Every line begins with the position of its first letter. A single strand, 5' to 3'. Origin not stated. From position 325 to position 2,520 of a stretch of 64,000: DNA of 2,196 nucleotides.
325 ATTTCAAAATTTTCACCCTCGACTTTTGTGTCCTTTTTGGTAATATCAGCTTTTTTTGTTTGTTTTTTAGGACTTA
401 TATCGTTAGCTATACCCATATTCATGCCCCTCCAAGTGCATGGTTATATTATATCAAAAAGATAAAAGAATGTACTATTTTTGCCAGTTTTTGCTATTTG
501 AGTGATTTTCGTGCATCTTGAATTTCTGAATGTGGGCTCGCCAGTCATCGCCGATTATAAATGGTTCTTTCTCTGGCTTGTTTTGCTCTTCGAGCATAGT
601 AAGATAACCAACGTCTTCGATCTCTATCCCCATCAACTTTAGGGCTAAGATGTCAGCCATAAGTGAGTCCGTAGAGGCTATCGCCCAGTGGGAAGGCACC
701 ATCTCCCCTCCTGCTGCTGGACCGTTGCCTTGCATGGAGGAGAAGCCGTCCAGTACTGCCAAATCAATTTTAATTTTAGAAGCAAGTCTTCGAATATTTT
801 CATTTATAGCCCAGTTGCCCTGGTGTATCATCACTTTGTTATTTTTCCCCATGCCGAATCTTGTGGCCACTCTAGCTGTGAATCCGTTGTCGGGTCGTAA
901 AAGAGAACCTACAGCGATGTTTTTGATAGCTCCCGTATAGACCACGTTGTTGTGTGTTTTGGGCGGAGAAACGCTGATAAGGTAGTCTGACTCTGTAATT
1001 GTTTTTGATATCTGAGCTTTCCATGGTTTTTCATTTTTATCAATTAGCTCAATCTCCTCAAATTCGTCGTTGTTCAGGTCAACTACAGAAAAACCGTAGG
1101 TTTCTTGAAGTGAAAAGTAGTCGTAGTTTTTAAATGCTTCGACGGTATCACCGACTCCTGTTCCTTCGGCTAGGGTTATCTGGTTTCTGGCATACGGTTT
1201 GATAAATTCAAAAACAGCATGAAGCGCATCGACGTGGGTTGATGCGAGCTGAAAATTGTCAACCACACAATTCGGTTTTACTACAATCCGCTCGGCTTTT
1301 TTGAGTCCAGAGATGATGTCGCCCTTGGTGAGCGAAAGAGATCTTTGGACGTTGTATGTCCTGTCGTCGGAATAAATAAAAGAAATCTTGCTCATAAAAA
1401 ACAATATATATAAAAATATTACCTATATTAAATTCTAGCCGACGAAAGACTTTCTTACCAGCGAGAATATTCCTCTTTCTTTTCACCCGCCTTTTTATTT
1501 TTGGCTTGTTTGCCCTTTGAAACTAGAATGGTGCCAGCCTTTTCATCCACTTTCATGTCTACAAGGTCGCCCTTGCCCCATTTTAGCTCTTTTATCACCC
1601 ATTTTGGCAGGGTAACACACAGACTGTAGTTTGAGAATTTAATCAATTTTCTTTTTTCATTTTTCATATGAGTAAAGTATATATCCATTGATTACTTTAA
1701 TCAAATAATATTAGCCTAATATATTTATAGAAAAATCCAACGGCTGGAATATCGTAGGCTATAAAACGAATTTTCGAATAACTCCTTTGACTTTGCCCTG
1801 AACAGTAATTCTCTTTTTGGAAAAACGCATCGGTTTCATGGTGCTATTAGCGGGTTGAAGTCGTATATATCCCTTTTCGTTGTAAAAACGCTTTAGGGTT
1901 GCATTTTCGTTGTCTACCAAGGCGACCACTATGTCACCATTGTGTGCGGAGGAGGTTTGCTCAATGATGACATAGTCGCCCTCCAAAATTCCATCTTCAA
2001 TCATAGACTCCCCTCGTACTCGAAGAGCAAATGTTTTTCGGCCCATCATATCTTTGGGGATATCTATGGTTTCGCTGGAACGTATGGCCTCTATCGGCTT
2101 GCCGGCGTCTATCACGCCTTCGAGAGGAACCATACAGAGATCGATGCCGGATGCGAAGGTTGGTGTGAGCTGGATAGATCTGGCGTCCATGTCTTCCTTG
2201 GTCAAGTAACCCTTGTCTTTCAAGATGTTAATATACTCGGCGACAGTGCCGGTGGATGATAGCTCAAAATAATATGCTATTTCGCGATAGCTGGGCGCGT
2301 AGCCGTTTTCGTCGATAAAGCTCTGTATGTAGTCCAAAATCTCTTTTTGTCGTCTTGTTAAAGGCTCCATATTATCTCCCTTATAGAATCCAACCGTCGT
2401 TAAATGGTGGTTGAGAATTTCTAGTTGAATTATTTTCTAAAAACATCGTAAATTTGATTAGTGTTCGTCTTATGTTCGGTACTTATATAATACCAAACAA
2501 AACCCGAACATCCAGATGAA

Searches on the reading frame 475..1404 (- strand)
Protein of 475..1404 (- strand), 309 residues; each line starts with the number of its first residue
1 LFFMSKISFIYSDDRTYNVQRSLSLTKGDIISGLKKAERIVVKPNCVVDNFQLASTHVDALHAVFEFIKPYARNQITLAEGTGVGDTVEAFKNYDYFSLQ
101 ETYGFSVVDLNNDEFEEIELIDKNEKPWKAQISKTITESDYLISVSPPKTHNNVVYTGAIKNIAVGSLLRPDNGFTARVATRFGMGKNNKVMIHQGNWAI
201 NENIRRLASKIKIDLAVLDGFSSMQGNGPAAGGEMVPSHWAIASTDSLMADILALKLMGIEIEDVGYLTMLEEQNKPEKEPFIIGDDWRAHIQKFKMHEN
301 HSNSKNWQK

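Call 67: search_protein_families(library=pfam, proteins=[window:475-1404:-])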
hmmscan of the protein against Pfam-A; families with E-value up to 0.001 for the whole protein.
window:475-1404:- (309 aa): 1 family
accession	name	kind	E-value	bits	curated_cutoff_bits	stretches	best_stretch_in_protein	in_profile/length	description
PF04015.17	DUF362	-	2.6e-30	106.4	24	1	40-255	1-199/200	Domain of unknown function (DUF362)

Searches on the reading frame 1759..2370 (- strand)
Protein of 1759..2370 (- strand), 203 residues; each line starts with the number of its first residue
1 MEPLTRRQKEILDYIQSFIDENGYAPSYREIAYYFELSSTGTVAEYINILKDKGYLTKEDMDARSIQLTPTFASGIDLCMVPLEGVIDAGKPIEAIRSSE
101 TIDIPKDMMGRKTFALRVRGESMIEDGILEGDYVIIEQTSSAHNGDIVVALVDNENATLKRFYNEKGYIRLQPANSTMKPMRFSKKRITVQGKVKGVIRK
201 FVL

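Call 67: search_protein_families(library=pfam, proteins=[window:1759-2370:-])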
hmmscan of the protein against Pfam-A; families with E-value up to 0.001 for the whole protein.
window:1759-2370:- (203 aa): 2 families
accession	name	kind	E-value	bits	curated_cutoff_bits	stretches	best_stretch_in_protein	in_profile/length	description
PF00717.28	Peptidase_S24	-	1.1e-30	106.2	23.3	1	85-194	4-115/116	Peptidase S24-like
PF01726.22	LexA_DNA_bind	-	3.3e-20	72.1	23.7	1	1-64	1-64/65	LexA DNA binding domain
